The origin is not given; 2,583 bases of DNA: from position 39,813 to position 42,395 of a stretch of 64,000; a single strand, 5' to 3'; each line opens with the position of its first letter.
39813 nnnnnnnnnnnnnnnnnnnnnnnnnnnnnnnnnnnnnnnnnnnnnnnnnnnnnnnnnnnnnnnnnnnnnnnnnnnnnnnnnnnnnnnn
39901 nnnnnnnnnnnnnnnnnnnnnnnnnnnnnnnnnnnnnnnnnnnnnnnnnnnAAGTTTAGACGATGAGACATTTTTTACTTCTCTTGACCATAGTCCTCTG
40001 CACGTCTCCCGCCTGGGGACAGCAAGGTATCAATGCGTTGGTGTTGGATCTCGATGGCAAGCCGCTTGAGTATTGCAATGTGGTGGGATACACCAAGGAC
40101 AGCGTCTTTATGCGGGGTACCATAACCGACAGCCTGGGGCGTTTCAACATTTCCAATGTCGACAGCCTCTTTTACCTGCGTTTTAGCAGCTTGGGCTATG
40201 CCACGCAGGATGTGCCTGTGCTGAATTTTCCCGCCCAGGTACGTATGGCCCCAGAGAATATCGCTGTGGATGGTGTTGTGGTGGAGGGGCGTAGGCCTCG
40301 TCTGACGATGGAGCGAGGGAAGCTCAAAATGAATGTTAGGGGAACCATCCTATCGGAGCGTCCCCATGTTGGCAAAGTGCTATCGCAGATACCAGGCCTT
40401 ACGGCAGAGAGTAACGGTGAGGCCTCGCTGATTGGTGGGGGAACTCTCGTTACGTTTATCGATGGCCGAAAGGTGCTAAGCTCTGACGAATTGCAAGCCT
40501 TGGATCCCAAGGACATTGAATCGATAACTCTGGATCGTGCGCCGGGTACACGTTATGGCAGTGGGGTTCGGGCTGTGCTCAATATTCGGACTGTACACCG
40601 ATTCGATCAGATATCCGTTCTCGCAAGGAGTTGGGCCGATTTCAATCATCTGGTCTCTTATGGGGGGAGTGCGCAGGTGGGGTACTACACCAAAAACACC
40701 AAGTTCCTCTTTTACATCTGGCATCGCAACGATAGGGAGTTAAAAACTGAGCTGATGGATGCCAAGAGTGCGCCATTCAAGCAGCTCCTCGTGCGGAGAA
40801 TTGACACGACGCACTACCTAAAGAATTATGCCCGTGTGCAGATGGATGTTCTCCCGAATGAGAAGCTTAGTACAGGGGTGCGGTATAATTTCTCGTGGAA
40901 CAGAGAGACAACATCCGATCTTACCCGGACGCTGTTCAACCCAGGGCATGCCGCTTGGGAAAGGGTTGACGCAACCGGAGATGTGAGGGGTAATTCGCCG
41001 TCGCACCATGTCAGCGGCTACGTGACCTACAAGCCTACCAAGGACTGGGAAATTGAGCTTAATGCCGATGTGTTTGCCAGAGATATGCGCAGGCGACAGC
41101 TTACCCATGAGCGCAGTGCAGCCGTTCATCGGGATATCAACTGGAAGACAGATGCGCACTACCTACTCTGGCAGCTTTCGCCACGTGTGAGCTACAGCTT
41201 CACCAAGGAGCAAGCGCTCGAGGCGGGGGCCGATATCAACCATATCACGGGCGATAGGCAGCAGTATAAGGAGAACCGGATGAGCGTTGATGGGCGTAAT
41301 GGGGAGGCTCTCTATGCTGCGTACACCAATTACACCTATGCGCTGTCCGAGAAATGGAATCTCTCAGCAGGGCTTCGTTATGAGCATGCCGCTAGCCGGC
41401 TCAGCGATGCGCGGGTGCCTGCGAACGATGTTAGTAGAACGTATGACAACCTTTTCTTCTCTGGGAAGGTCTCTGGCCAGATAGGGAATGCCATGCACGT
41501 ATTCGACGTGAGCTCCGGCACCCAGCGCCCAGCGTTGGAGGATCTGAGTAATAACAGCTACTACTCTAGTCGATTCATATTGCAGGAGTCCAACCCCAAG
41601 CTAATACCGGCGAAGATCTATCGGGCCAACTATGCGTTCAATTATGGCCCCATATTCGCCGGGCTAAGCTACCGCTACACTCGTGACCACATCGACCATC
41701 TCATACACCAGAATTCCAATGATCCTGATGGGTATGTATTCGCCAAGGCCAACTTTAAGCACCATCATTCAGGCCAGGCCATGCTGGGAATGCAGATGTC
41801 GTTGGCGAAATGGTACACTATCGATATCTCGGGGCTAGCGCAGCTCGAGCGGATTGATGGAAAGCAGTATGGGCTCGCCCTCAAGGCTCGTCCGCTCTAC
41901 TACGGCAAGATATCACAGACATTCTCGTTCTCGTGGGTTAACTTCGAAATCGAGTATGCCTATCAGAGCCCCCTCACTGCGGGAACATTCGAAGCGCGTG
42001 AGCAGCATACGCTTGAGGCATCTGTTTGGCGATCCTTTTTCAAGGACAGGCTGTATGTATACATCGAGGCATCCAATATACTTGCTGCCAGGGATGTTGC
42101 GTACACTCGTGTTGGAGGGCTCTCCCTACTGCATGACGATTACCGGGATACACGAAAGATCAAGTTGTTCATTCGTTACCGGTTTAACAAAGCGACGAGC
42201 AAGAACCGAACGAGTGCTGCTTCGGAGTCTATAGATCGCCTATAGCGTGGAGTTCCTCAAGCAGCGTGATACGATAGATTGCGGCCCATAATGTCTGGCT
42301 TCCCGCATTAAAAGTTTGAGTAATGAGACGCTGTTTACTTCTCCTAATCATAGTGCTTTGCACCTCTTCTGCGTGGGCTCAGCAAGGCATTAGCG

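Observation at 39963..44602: Two CarboxypepD_reg-type outer-membrane barrels embedded inside a RiPP operon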

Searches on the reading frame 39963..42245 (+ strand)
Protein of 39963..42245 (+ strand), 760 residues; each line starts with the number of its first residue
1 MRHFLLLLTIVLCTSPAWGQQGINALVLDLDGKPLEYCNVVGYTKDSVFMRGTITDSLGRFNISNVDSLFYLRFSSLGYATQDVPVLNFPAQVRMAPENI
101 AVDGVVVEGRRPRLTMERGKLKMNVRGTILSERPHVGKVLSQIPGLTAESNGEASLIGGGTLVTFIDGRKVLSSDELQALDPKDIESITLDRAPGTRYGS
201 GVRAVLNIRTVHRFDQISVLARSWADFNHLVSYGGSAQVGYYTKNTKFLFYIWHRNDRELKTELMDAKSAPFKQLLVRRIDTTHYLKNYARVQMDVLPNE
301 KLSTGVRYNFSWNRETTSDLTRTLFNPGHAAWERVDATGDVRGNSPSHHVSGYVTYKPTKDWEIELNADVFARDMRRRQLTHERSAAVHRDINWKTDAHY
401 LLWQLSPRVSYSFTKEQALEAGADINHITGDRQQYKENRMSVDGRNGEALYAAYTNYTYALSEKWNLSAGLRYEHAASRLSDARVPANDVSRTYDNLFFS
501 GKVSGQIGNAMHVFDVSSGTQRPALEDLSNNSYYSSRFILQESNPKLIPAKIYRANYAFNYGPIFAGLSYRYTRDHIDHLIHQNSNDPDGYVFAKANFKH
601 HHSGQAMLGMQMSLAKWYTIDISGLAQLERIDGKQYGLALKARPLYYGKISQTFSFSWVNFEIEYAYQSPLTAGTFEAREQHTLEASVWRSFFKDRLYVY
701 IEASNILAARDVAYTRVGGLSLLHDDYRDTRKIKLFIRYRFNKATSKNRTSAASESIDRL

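Call 4: search_protein_families(library=pfam, proteins=[window:39963-42245:+], max_evalue=0.01)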
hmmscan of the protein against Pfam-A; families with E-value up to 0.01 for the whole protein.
window:39963-42245:+ (760 aa): 5 families
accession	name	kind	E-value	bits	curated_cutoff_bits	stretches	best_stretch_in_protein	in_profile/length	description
PF14905.12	OMP_b-brl_3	-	8.6e-38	130.9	27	1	366-739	12-408/408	Outer membrane protein beta-barrel family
PF13620.12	CarboxypepD_reg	-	9.5e-07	29.5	32.3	1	23-86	2-66/82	Carboxypeptidase regulatory-like domain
PF00593.30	TonB_dep_Rec_b-barrel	-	5.1e-06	27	27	1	421-667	131-365/436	TonB dependent receptor-like, beta-barrel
PF13715.12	CarbopepD_reg_2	-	5.4e-05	23.6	32.2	1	32-107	11-88/88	CarboxypepD_reg-like domain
PF07715.20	Plug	-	0.0018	19.2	23.9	1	136-201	25-102/107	TonB-dependent Receptor Plug Domain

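Call 6: search_protein_families(library=ncbifam, proteins=[window:39963-42245:+], max_evalue=0.01)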
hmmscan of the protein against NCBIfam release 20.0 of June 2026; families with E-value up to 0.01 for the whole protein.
window:39963-42245:+ (760 aa): 0 families

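Call 8: find_encoding_contigs(protein=window:39963-42245:+, flank=10000, max_places=6)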
Protein window:39963-42245:+ (760 aa): no gene with exactly this product is on record in the collection.

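Call 9: find_related_loci(query=window:39963-42245:+, collection=genome_contigs, flank=10000)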
Query window:39963-42245:+ (760 aa) in genome_contigs; peptide patterns used: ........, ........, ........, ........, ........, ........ (x = any residue, [..] = any of these).
79 stretches matched a pattern, but none encodes a relative of the query by tblastn (E <= 1e-3).

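Call 10: find_homologous_proteins(query=window:39963-42245:+, max_evalue=0.00001)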
Query window:39963-42245:+ (760 aa): 21 proteins with E <= 0.00001 among 8000 candidates.
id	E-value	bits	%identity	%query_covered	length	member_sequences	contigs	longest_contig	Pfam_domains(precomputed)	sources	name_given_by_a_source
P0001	0.0e+0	1737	99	100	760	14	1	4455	PF13620.13,PF00593.31,PF14905.13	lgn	-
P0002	0.0e+0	1153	67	98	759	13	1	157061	PF13620.13,PF14905.13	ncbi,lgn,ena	-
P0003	1.0e-42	165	24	99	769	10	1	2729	PF13715.13,PF13620.13,PF14905.13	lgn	-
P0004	6.7e-39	152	24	99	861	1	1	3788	PF13715.13,PF00593.31,PF14905.13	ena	-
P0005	1.1e-37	148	25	97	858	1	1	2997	PF13715.13,PF13620.13,PF00593.31,PF14905.13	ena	-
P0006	1.2e-37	148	24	98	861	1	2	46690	PF13715.13,PF00593.31,PF14905.13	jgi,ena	-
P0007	2.6e-37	147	24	98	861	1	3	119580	PF13715.13,PF00593.31,PF14905.13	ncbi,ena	-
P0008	3.7e-37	146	24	98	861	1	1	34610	PF13715.13,PF13620.13,PF00593.31,PF14905.13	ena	-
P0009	5.6e-37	146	24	98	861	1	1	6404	PF13715.13,PF13620.13,PF00593.31,PF14905.13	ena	-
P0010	6.6e-37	145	24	98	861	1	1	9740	PF13715.13,PF00593.31,PF14905.13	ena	-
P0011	1.9e-36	144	24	96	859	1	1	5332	PF13715.13,PF13620.13,PF00593.31,PF14905.13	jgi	-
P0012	5.8e-36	142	24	98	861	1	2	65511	PF13715.13,PF13620.13,PF00593.31,PF14905.13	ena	-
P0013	2.0e-29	121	29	27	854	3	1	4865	PF13715.13,PF13620.13,PF00593.31,PF14905.13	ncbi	-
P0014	9.7e-22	95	24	96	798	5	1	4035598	PF13715.13,PF07715.21,PF13620.13,PF00593.31,PF14905.13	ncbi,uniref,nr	ncbi:TonB-dependent receptor domain-containing protein [Croceimicrobium hydrocarbonivorans]|uniref:T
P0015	1.4e-16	78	26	24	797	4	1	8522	PF13715.13,PF07715.21,PF13620.13,PF00593.31,PF14905.13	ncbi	-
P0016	8.4e-14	69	24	69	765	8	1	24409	PF13620.13,PF00593.31,PF14905.13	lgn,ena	-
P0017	6.3e-12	63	30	26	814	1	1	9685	PF13715.13,PF07715.21,PF13620.13,PF14905.13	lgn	-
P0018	3.2e-10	57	25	25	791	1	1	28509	PF13715.13,PF07715.21,PF13620.13,PF00593.31,PF14905.13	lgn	-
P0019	3.0e-7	47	31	27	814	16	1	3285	PF13715.13,PF07715.21,PF13620.13,PF14905.13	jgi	jgi:iron complex outermembrane receptor protein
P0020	4.7e-7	47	22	68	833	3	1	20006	PF13715.13,PF13620.13,PF00593.31,PF14905.13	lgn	-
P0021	2.7e-6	44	24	26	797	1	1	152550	PF13715.13,PF07715.21,PF13620.13,PF00593.31,PF14905.13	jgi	jgi:outer membrane receptor protein involved in Fe transport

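Call 11: find_encoding_contigs(protein=P0002, flank=10000, max_places=4)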
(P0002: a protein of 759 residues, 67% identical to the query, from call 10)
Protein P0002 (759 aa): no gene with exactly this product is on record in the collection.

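Call 12: find_encoding_contigs(protein=P0007, flank=10000, max_places=4)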
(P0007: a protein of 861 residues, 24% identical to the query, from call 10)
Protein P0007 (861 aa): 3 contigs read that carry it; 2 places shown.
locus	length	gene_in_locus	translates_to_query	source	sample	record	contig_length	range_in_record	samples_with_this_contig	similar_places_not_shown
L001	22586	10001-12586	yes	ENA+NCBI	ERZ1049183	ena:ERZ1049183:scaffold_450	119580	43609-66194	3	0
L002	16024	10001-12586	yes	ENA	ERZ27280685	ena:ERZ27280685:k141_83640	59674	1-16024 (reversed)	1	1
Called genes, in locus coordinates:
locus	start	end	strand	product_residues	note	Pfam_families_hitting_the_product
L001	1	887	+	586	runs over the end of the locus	PF05547:Peptidase_M6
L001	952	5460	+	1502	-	PF07705:CARDB (weak), PF13715:CarbopepD_reg_2 (faint), PF13620:CarboxypepD_reg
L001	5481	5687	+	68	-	-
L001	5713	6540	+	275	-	-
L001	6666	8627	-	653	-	PF01156:IU_nuc_hydro (faint)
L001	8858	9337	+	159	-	PF04542:Sigma70_r2, PF04545:Sigma70_r4 (weak), PF08281:Sigma70_r4_2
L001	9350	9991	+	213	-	PF16344:FecR_C (weak)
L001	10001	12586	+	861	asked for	PF13715:CarbopepD_reg_2 (weak), PF00593:TonB_dep_Rec_b-barrel, PF14905:OMP_b-brl_3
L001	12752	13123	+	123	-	PF03965:Penicillinase_R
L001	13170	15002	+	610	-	PF05569:Peptidase_M56, PF13620:CarboxypepD_reg (weak), PF13715:CarbopepD_reg_2, PF03544:TonB_C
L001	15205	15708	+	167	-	PF07638:Sigma70_ECF (weak), PF04542:Sigma70_r2 (weak), PF07374:DUF1492 (weak), PF04297:UPF0122 (weak), PF08281:Sigma70_r4_2, PF04545:Sigma70_r4, PF12840:HTH_20 (faint), PF04967:HTH_10 (faint)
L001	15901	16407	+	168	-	PF16344:FecR_C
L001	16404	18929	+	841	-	PF13620:CarboxypepD_reg, PF13715:CarbopepD_reg_2, PF14905:OMP_b-brl_3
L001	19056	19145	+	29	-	-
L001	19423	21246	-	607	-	PF11551:Omp28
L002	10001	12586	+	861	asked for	PF13715:CarbopepD_reg_2 (weak), PF00593:TonB_dep_Rec_b-barrel, PF14905:OMP_b-brl_3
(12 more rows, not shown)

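Call 27: find_homologous_proteins(query=A1, max_evalue=1e-20)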
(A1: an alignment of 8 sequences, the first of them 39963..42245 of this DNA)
Query A1 (8 sequences) (760 aa, profile of the alignment): 31 proteins with E <= 1e-20 among 8000 candidates.
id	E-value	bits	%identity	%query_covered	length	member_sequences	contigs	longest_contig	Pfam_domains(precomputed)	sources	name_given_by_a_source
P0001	0.0e+0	1108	99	100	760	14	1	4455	PF13620.13,PF00593.31,PF14905.13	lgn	-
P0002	0.0e+0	1101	67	98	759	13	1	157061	PF13620.13,PF14905.13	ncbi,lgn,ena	-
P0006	6.9e-182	625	24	98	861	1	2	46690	PF13715.13,PF00593.31,PF14905.13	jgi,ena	-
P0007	2.3e-181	623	24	98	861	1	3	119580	PF13715.13,PF00593.31,PF14905.13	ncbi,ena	-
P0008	2.4e-181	623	24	98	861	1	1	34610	PF13715.13,PF13620.13,PF00593.31,PF14905.13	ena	-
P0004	6.3e-181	621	24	99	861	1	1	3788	PF13715.13,PF00593.31,PF14905.13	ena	-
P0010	1.5e-180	620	24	98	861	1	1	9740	PF13715.13,PF00593.31,PF14905.13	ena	-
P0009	7.4e-180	618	24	98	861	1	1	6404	PF13715.13,PF13620.13,PF00593.31,PF14905.13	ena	-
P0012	3.2e-179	616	24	98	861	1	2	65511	PF13715.13,PF13620.13,PF00593.31,PF14905.13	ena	-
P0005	5.0e-177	609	25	97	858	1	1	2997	PF13715.13,PF13620.13,PF00593.31,PF14905.13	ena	-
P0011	1.3e-176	607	24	96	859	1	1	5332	PF13715.13,PF13620.13,PF00593.31,PF14905.13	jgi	-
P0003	2.9e-175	603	24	99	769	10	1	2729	PF13715.13,PF13620.13,PF14905.13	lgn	-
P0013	2.8e-153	530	29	27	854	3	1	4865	PF13715.13,PF13620.13,PF00593.31,PF14905.13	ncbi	-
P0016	1.9e-104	369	24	69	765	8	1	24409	PF13620.13,PF00593.31,PF14905.13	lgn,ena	-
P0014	5.2e-80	288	24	96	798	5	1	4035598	PF13715.13,PF07715.21,PF13620.13,PF00593.31,PF14905.13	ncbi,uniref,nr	ncbi:TonB-dependent receptor domain-containing protein [Croceimicrobium hydrocarbonivorans]|uniref:T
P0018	2.0e-68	249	25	25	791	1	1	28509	PF13715.13,PF07715.21,PF13620.13,PF00593.31,PF14905.13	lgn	-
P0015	1.1e-66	244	26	24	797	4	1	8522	PF13715.13,PF07715.21,PF13620.13,PF00593.31,PF14905.13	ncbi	-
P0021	4.7e-59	218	24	26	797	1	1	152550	PF13715.13,PF07715.21,PF13620.13,PF00593.31,PF14905.13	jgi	jgi:outer membrane receptor protein involved in Fe transport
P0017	5.5e-57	212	30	26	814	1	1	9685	PF13715.13,PF07715.21,PF13620.13,PF14905.13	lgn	-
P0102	4.3e-56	209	22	99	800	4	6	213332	PF13715.13,PF13620.13,PF14905.13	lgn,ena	-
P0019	2.4e-53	200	31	27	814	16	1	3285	PF13715.13,PF07715.21,PF13620.13,PF14905.13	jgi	jgi:iron complex outermembrane receptor protein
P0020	1.3e-47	181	22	68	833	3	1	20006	PF13715.13,PF13620.13,PF00593.31,PF14905.13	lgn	-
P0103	3.0e-47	179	21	27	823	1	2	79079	PF13715.13,PF07715.21,PF13620.13,PF00593.31,PF14905.13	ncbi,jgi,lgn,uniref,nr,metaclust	ncbi:outer membrane beta-barrel family protein [Eisenibacter elegans]|jgi:outer membrane receptor pr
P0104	4.7e-46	175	29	26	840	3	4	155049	PF13715.13,PF07715.21,PF13620.13,PF00593.31,PF14905.13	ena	-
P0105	2.4e-42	163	25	31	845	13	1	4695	PF13715.13,PF07715.21,PF13620.13,PF00593.31,PF14905.13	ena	-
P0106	5.2e-40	155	27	21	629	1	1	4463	PF13620.13,PF00593.31,PF14905.13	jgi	-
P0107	7.9e-30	122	25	27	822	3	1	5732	PF13715.13,PF13620.13,PF00593.31,PF14905.13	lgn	-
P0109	3.0e-26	110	26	32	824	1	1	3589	PF13715.13,PF07715.21,PF13620.13,PF14905.13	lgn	-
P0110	2.7e-25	107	27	25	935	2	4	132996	PF13715.13,PF13620.13,PF14905.13,PF22904.4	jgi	jgi:hypothetical protein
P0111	1.8e-23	101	64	3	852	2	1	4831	PF00593.31,PF14905.13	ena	-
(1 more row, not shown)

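Call 38: predict_structure(alignment_id=A2)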
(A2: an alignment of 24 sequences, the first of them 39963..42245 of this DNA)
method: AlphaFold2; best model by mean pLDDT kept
length: 760 residues; sequences in the alignment: 24
mean_pLDDT: 80.8   pTM: 0.71
mean pLDDT of the five models: 80.8, 80.0, 79.0, 76.8, 76.4
residues with pLDDT >= 90: 194; 70-90: 446; 50-70: 76; < 50: 44
segments of 3 or more residues with pLDDT < 50: 1-4, 14-20, 103-107, 386-391, 438-440, 744-760
pLDDT, mean of each block of 10 residues (from residue 1): 51 44 83 88 81 88 77 84 80 79 49 76 86 87 81 76 86 80 90 82 89 76 91 91 85 91 84 83 90 88 90 86 82 79 77 86 84 66 48 60 84 88 88 55 74 93 89 88 62 87 89 91 79 75 86 91 88 91 81 90 91 85 91 76 87 91 92 79 92 88 84 79 82 92 47 37
secondary structure, 60 per line:
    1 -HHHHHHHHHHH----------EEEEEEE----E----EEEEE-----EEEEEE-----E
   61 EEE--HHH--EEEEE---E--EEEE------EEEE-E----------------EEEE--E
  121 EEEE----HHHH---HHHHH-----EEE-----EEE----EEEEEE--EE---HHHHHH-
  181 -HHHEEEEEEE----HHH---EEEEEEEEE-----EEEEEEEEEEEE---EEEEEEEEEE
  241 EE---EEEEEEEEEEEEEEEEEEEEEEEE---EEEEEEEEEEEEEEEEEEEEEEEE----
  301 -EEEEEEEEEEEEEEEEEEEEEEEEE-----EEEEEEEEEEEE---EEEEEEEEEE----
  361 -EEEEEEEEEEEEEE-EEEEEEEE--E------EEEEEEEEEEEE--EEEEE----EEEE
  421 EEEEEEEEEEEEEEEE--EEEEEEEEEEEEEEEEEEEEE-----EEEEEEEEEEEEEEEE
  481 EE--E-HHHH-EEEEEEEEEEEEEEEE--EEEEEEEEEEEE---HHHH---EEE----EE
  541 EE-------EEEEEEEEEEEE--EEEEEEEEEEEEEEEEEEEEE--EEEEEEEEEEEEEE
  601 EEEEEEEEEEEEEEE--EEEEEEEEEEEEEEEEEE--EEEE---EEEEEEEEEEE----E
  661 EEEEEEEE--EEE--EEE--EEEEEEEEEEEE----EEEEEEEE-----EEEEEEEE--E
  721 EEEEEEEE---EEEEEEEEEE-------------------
elements in order (helices of 4 or more, strands of 3 or more residues): H2-12 E23-29 E39-43 E49-54 E60-63 E71-75 E82-85 E92-95 E114-117 E120-124 H129-132 H136-140 E146-148 E154-156 E161-166 H174-179 E185-191 E202-210 E216-227 E231-242 E246-269 E273-296 E302-326 E332-343 E347-356 E362-375 E377-384 E394-405 E408-412 E417-436 E439-459 E465-482 H487-490 E492-507 E510-521 H525-528 E532-534 E539-542 E550-561 E564-584 E587-615 E618-635 E638-641 E645-655 E660-668 E671-673 E676-678 E681-692 E697-704 E710-717 E720-728 E732-741

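Call 41: fold_search(model_id=the predicted structure, library=pdb)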
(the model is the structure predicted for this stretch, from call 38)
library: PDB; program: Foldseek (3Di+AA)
matches with E <= 10: 827; with E <= 0.001: 282
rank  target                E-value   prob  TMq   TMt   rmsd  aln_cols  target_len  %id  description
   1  8the_A                1.2e-19  1.00  0.54  0.57  11.7       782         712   13  Cryo-EM structure of Pseudomonas aeruginosa TonB-dependent transporter PhuR in complex with synthetic antibody and hem (released 2024-01-31)
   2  9nn6_A                4.4e-19  1.00  0.53  0.63   8.9       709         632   12  E. coli Cir in Complex with the RBD of Microcin V (released 2025-09-24)
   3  5mzs                  1.4e-18  1.00  0.53  0.57   8.7       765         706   12  Crystal structure of the ferric enterobactin receptor (PfeA) mutant (R480A_Q482A) from Pseudomonas aeruginosa (released 2018-02-14)
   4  5fp2_B                1.6e-18  1.00  0.51  0.70   8.4       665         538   13  Crystal structure of the siderophore receptor PirA from Pseudomonas aeruginosa (released 2015-12-09)
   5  2hdi_A                2.6e-18  1.00  0.53  0.66   8.6       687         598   11  Crystal structure of the Colicin I receptor Cir from E.coli in complex with receptor binding domain of Colicin Ia. (released 2007-05-08)
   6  9dhe                  3.2e-18  1.00  0.54  0.65   8.2       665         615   12  The crystal structure on the heme/hemoglobin transporter ChuA, in complex with heme (released 2025-05-21)
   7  9dis_B                3.5e-18  1.00  0.54  0.64   8.2       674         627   12  Cryo-EM structure of the heme/hemoglobin transporter ChuA, in complex with de novo designed binder H3 (released 2025-05-21)
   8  6z8y_A                3.9e-18  1.00  0.55  0.63  10.4       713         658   11  Copper transporter OprC (released 2021-06-09)
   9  4epa                  3.9e-18  1.00  0.53  0.62   8.6       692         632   13  The crystal structure of the ferric yersiniabactin uptake receptor FyuA from Yersinia pestis (released 2012-06-20)
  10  3fhh                  6.4e-18  1.00  0.54  0.64   8.1       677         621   12  Crystal structure of the heme/hemoglobin outer membrane transporter ShuA from Shigella dysenteriae (released 2009-07-14)
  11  2hdf                  7.3e-18  1.00  0.50  0.64  13.9       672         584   11  Crystal structure of the Colicin I receptor Cir from E.coli (released 2007-05-08)
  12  5m9b                  8.7e-18  1.00  0.52  0.55   9.6       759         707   12  Crystal structure of the ferric enterobactin receptor (PfeA) from Pseudomonas aeruginosa (released 2018-02-21)
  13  5nc4                  1.0e-17  1.00  0.51  0.55  10.9       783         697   12  Crystal structure of the ferric enterobactin receptor (PfeA) in complex with protochelin from Pseudomonas aeruginosa (released 2018-03-21)
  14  4aip_B                1.3e-17  1.00  0.50  0.56   9.6       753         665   11  The FrpB iron transporter from Neisseria meningitidis (F3-3 variant) (released 2013-01-23)
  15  1fep                  1.6e-17  1.00  0.51  0.56  15.3       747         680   11  FERRIC ENTEROBACTIN RECEPTOR (released 1999-01-13)
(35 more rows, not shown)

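Call 48: find_encoding_contigs(protein=P0016, flank=8000, max_places=2)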
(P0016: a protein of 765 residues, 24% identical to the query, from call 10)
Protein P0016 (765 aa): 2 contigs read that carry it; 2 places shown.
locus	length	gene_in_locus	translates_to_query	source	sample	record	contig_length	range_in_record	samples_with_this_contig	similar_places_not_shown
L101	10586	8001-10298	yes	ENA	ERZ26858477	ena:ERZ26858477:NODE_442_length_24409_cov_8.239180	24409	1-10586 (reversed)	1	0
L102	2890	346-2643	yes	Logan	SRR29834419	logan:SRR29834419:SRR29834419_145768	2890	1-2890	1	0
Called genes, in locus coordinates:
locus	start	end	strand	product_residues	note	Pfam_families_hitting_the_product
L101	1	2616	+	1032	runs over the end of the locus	PF17132:Glyco_hydro_106, PF22666:Glyco_hydro_2_N2 (weak)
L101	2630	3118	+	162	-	-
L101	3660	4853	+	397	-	PF00145:DNA_methylase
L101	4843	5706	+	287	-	PF18643:RE_BsaWI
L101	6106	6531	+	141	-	PF09917:DUF2147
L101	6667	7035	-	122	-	PF00196:GerE (weak)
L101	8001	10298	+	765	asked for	PF13620:CarboxypepD_reg (weak), PF00593:TonB_dep_Rec_b-barrel, PF14905:OMP_b-brl_3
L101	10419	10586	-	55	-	?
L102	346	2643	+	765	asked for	PF13620:CarboxypepD_reg (weak), PF00593:TonB_dep_Rec_b-barrel, PF14905:OMP_b-brl_3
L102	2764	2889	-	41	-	?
